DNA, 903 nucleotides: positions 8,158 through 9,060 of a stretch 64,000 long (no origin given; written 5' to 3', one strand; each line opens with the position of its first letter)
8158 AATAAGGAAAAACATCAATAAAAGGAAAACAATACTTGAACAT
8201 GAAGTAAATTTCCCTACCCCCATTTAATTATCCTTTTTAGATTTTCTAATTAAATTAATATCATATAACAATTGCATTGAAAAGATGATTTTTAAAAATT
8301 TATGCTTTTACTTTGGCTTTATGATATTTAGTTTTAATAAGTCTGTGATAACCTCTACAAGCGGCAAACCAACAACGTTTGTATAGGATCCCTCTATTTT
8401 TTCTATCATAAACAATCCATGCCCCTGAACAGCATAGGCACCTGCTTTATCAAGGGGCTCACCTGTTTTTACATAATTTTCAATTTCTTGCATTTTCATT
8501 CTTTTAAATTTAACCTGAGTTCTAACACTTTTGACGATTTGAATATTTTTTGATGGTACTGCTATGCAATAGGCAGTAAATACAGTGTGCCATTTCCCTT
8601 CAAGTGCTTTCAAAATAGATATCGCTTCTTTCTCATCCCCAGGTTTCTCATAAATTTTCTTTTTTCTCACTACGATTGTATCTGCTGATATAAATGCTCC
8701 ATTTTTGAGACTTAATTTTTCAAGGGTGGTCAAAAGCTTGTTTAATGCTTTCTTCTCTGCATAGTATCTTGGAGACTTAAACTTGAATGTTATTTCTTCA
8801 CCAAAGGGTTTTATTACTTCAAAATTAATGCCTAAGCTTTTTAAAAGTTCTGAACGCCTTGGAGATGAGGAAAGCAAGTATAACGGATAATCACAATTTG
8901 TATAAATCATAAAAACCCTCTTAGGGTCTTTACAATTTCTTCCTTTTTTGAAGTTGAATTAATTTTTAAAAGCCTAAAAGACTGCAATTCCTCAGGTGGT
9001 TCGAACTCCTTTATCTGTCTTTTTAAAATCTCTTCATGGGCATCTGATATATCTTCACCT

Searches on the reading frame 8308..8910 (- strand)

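Call 68: search_protein_families(library=ncbifam, proteins=[window:8308-8910:-], max_evalue=1e-10)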
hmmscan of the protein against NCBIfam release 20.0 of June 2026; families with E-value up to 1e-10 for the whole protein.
window:8308-8910:- (200 aa): 14 families
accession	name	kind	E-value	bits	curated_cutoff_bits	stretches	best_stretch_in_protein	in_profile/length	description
NF010948.0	PRK14368.1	equivalog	3.6e-52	176.6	291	1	10-194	7-189/193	Maf-like protein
NF010942.0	PRK14362.1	equivalog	1.3e-46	158.6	290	1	6-199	10-203/210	Maf-like protein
TIGR00172.1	maf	subfamily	3.4e-45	153.8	117.15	1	8-189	3-182/185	Maf family nucleotide pyrophosphatase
NF000867.0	PRK00078.1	equivalog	1.2e-44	152.3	249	1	12-192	5-186/192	Maf-like protein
NF010944.0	PRK14364.1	equivalog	7.9e-41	139.6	311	1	13-189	2-174/181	Maf-like protein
NF002401.0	PRK01441.1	equivalog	1e-38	133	317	1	10-191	7-192/207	Maf-like protein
NF010945.0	PRK14365.1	equivalog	1e-37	129.6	273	1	12-188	6-181/197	Maf-like protein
NF010943.0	PRK14363.1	equivalog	6.2e-37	127.1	273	1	11-188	4-177/204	Maf-like protein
NF010947.0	PRK14367.1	equivalog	3.2e-35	121.2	315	1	10-195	4-192/202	Maf-like protein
NF010941.0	PRK14361.1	equivalog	6e-35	120.6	272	1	11-191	9-184/194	Maf-like protein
NF010946.0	PRK14366.1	equivalog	2.7e-34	118.3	284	1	10-188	7-183/195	Maf-like protein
NF003403.0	PRK04694.1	equivalog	3.6e-34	118.2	300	1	10-187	2-180/190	Maf-like protein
NF003141.0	PRK04056.1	equivalog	7.3e-26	90.9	161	1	10-183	2-172/181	septum formation inhibitor Maf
NF002690.0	PRK02478.1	equivalog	1.4e-18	67.2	269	1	10-197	5-197/199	Maf-like protein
